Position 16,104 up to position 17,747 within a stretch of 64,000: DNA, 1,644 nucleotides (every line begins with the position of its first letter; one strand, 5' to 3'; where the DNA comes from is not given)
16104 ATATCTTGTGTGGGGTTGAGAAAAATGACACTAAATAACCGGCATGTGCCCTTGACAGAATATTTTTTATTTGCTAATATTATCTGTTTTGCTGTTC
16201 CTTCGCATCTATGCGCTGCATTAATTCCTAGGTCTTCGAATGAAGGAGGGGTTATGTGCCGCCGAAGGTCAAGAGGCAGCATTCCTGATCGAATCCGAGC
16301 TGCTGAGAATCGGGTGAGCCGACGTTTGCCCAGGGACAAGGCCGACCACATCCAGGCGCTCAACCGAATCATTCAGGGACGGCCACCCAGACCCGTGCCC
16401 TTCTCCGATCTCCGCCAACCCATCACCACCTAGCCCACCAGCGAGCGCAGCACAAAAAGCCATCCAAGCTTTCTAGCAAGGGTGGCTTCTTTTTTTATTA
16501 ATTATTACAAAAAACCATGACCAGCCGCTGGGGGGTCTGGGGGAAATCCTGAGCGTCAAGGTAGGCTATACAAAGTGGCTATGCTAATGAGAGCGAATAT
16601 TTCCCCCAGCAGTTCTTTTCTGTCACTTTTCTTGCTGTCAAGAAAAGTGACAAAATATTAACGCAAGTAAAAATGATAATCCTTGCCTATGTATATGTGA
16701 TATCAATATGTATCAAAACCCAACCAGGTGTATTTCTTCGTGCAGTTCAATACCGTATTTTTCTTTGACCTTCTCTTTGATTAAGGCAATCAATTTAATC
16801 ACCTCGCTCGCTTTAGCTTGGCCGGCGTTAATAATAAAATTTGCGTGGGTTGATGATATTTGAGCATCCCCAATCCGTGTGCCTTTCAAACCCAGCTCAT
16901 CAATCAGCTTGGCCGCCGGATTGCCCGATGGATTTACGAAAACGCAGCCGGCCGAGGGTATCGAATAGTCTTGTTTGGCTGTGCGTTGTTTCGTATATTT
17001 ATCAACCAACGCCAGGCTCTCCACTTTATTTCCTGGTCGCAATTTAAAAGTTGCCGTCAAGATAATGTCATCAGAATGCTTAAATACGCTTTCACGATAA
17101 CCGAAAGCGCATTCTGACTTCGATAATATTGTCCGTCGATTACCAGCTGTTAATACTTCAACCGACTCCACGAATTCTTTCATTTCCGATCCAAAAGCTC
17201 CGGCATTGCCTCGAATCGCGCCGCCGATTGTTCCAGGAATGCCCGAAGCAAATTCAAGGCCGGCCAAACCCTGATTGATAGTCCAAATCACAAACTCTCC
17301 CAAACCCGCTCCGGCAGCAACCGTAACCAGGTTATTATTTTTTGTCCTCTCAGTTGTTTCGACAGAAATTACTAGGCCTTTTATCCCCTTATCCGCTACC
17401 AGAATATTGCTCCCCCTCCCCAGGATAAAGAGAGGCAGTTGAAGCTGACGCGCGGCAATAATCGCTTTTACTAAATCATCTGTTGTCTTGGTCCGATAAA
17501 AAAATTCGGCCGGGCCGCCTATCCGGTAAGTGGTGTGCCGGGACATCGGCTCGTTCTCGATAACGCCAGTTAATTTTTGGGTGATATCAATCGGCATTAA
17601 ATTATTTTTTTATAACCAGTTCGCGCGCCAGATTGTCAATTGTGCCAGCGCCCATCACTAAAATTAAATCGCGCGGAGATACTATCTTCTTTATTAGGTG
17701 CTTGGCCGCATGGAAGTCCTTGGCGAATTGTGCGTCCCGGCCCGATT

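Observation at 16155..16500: Orphan transcription unit between the two dcw fragments: consensus promoter, strong Shine-Dalgarno, 59-aa Arg-rich ORF, intrinsic terminator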

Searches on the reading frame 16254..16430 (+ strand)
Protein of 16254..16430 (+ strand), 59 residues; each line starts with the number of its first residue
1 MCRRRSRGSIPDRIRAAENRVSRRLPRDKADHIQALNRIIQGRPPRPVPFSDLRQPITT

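Call 10: search_protein_families(library=pfam, proteins=[window:16254-16430:+], max_evalue=10)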
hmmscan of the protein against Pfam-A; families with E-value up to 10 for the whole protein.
seq(59 aa): 1 family
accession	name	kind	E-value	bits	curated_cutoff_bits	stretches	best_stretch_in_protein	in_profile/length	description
PF24207.1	DUF7430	-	0.066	13.7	27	1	16-56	19-58/73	Family of unknown function (DUF7430)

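Call 11: search_protein_families(library=ncbifam, proteins=[window:16254-16430:+], max_evalue=10)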
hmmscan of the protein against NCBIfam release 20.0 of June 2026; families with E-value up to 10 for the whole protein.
seq(59 aa): 0 families

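Call 12: find_homologous_proteins(query=window:16254-16430:+, max_evalue=1)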
Query seq(59 aa) (59 aa): 1 proteins with E <= 1 among 1 candidates.
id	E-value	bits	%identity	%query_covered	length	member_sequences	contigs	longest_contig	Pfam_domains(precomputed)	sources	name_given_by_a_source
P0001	3.7e-30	120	100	100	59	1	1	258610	-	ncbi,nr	ncbi:MAG: hypothetical protein PHI73_02095 [Patescibacteria group bacterium]|nr:hypothetical protein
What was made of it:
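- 16254..16433 (+): 59-codon ORF plus TAG stop: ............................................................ Annotated by NCBI as hypothetical protein PHI73_02095 (call 12).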

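Call 28: find_homologous_proteins(query=A2, max_evalue=10)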
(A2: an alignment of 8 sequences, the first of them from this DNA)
Query A2 (8 sequences) (59 aa, profile of the alignment): 2 proteins with E <= 10 among 1792 candidates.
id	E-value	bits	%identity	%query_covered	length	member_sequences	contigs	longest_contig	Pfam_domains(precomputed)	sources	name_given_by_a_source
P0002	3.1e-18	83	-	-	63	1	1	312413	-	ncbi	ncbi:MAG: hypothetical protein WC497_01295 [Patescibacteria group bacterium]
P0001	1.4e-10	59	100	100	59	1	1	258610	-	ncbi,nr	ncbi:MAG: hypothetical protein PHI73_02095 [Patescibacteria group bacterium]|nr:hypothetical protein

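Call 36: search_protein_representatives(alignment_id=A3)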
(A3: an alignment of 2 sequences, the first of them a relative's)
Query: 2 sequences, 77 profile positions. Proteins with E-value up to 0.001 (for the whole library): 5; up to 1e-10: 2; up to 1e-30: 1. The best 5 are listed.
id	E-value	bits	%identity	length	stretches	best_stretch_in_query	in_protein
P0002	1.9e-34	133.8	-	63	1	1-63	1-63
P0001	1.3e-27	111.9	-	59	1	17-77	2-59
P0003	1.8e-09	53.8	-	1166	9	41-70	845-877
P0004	3.2e-06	43.4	-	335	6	47-76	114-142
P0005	1.6e-05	41.1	-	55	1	14-62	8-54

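Call 38: predict_structure(alignment_id=A3)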
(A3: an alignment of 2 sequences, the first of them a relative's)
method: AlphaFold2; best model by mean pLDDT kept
length: 59 residues; sequences in the alignment: 2
mean_pLDDT: 66.4   pTM: 0.29
mean pLDDT of the five models: 66.4, 62.8, 62.1, 61.4, 60.9
residues with pLDDT >= 90: 0; 70-90: 26; 50-70: 30; < 50: 3
segments of 3 or more residues with pLDDT < 50: 1-3
pLDDT, mean of each block of 10 residues (from residue 1): 59 79 63 77 66 54
secondary structure, 60 per line:
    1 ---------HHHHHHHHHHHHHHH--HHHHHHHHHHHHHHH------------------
elements in order: H10-24 H27-41
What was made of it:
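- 16254..16433 (+): Helices are predicted at residues 10-24 and 27-41, with a disordered Pro-rich tail; pLDDT 66 (call 38).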

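Call 42: search_protein_families(library=pfam, alignment_id=A4, max_evalue=10)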
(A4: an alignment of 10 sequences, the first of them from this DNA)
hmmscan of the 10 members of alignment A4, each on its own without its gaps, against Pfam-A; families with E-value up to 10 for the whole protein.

A. member 1, seq(59 aa): 1 family
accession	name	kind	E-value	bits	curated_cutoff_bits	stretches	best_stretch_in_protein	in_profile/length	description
PF24207.1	DUF7430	-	0.066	13.7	27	1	16-56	19-58/73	Family of unknown function (DUF7430)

B. families by the number of members that match (of 10 scanned): 6 families
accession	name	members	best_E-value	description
PF06806.18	DUF1233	1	0.042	Putative excisionase (DUF1233)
PF18420.7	CSN4_RPN5_eIF3a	1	0.043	CSN4/RPN5/eIF3a helix turn helix domain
PF24207.1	DUF7430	1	0.066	Family of unknown function (DUF7430)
PF11697.13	DUF3293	1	0.069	Protein of unknown function (DUF3293)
PF24659.1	DUF7648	1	0.083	Domain of unknown function (DUF7648)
PF19943.4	DUF6405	1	0.2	Family of unknown function (DUF6405)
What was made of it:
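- On Lsr2-like DNA-binding domain: No member hits a Pfam Lsr2 model (call 42).
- On Ribbon-helix-helix repressors: No RHH family appears in the Pfam or NCBIfam scans (calls 10, 11, 42).
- On Pfam DUF7430: 13.7 bits, E = 0.066, in 1 of 10 members (calls 10, 42).
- Closest known: Pfam DUF7430. Different: Only 1 of 10 members hits (calls 10, 42).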

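Call 43: search_solved_structures(query=A4, max_evalue=10)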
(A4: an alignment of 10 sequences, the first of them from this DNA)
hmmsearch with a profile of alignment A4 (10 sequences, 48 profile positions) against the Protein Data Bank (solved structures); distinct sequences matched with E-value up to 10: 3.
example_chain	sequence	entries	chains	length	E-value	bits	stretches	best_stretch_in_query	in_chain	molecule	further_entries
7zcg_B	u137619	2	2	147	0.14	15.9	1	13-31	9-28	Charged multivesicular body protein 2a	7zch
4hwh_A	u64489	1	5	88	1.5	12.6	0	30-47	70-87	BAG family molecular chaperone regulator 4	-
8egx_A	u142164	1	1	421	3.6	11.3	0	21-33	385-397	Protocadherin-16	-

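Call 44: find_encoding_contigs(protein=P0005, flank=4000, max_places=6)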
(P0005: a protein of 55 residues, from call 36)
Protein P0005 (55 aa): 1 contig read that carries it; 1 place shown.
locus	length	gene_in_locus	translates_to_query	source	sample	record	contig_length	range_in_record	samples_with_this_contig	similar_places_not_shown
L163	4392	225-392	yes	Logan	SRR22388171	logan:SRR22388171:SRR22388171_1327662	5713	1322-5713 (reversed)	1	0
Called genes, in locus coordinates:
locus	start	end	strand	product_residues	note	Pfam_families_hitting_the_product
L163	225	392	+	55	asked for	-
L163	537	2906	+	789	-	-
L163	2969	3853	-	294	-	PF01565:FAD_binding_4, PF02873:MurB_C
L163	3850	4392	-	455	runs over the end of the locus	PF01225:Mur_ligase, PF08245:Mur_ligase_M, PF02875:Mur_ligase_C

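Call 58: search_dna_similar(query=window:16254-16430:+, collection=phages, mode=protein, max_evalue=10, max_rows=10)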
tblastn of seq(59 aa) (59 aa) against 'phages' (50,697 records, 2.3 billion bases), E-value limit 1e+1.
Records with a match: 8; places in all: 8; records where one place covers at least 80% of the query: 0.
Best place of each record, by identity: <60% 8.
By first word of the organism name: Erwinia 5; Streptomyces 1; Gordonia 1; Salmonella 1.
By host as written in the record: Erwinia amylovora ATCC 29780 5; Streptomyces coelicolor 1; Gordonia terrae 3612 1; Salmonella sp. 1.
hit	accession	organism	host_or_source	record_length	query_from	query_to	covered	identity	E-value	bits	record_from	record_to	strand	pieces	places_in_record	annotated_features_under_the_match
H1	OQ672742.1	Streptomyces phage phiScoe10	Streptomyces coelicolor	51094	3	48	78%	43.5%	3e-1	33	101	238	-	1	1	hypothetical protein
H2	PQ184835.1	Gordonia phage PantheRoc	Gordonia terrae 3612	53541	3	37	59%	44.4%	5e+0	30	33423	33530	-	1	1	42: immunity repressor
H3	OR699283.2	Salmonella phage BAU.Micro_SLP-22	Salmonella sp.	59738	6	51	78%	32.6%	8e+0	29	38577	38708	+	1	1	hypothetical protein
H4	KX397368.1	Erwinia phage vB_EamM_Huxley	Erwinia amylovora ATCC 29780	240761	32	59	47%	39.3%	8e+0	29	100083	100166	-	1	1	hypothetical protein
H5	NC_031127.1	Erwinia phage vB_EamM_Huxley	Erwinia amylovora ATCC 29780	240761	32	59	47%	39.3%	8e+0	29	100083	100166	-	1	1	hypothetical protein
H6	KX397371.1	Erwinia phage vB_EamM_Parshik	Erwinia amylovora ATCC 29780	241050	32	59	47%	39.3%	8e+0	29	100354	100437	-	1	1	hypothetical protein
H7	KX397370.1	Erwinia phage Machina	Erwinia amylovora ATCC 29780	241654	32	59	47%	39.3%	8e+0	29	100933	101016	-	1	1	hypothetical protein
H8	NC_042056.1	Erwinia phage Machina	Erwinia amylovora ATCC 29780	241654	32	59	47%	39.3%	8e+0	29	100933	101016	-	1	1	hypothetical protein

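Call 75: fold_search(model_id=the predicted structure, library=pdb)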
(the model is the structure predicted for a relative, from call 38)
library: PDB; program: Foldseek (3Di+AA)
matches with E <= 10: 1; with E <= 0.001: 0
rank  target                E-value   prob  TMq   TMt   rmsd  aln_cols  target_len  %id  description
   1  7f28_A                9.4e+00  0.09  0.34  0.11   2.6        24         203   29  Crystal structure of a bacterial ketosynthase (released 2022-06-15)
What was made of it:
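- Tried and rejected: Foldseek of the model against the PDB found nothing, E = 9.4 (call 75).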

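Call 76: search_protein_families(library=phrogs, alignment_id=A4, max_evalue=1)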
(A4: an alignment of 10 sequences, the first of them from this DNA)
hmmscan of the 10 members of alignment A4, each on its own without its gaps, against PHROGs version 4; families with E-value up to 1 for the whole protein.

A. member 1, seq(59 aa): 0 families

B. families by the number of members that match (of 10 scanned): 3 families
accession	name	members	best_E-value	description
phrog_21142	-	1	0.0079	nucloid associated Lsr2-like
phrog_33650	-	1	0.061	-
phrog_28751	-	1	0.12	virion structural protein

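Call 77: search_protein_families(library=padloc, alignment_id=A4, max_evalue=1)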
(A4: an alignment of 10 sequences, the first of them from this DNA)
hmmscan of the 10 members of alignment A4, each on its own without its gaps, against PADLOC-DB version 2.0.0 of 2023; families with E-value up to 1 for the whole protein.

A. member 1, seq(59 aa): 0 families

B. families by the number of members that match (of 10 scanned): 0 families
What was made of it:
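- On Toxin-antitoxin or known defence systems: There are no PADLOC hits (call 77).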

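Call 78: predict_structure(alignment_id=A7)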
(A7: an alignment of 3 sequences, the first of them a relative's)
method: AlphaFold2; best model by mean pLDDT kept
length: 63 residues; sequences in the alignment: 3
mean_pLDDT: 61.7   pTM: 0.31
mean pLDDT of the five models: 61.7, 61.6, 60.7, 56.7, 56.1
residues with pLDDT >= 90: 0; 70-90: 6; 50-70: 53; < 50: 4
segments of 3 or more residues with pLDDT < 50: none
pLDDT, mean of each block of 10 residues (from residue 1): 52 53 67 66 63 70 57
secondary structure, 60 per line:
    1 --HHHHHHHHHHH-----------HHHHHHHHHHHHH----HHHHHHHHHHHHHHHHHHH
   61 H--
elements in order: H3-13 H25-37 H42-61
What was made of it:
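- On Ribbon-helix-helix repressors: Two helices are predicted (calls 38, 78), but the N-terminus of the window protein is purely polar (RRRSRGS).
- Two helices are predicted in both models (calls 38, 78).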

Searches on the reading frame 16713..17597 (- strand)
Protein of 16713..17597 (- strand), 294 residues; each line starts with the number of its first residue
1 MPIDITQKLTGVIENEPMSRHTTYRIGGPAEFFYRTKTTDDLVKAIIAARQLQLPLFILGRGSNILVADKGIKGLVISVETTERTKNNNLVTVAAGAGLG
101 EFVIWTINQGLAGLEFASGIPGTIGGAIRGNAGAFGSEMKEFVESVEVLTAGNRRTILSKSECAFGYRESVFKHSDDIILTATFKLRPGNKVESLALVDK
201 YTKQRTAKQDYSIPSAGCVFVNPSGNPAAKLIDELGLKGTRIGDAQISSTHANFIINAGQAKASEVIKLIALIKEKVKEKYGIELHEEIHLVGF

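Call 50: find_encoding_contigs(protein=window:16713-17597:-, flank=2500, max_places=10)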
Protein window:16713-17597:- (294 aa): 2 contigs read that carry it; 2 places shown.
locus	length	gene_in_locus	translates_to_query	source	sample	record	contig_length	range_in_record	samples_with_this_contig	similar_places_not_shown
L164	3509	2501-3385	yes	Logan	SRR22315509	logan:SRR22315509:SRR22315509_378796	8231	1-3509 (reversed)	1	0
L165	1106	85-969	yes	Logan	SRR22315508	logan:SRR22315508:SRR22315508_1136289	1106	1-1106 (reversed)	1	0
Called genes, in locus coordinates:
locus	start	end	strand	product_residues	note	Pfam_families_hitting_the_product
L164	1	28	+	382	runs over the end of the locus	PF01098:FTSW_RODA_SPOVE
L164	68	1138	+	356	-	PF03033:Glyco_transf_28, PF04101:Glyco_tran_28_C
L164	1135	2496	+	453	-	PF01225:Mur_ligase, PF08245:Mur_ligase_M, PF02875:Mur_ligase_C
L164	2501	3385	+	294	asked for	PF01565:FAD_binding_4, PF02873:MurB_C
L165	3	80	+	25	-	?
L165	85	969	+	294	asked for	PF01565:FAD_binding_4, PF02873:MurB_C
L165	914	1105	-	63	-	?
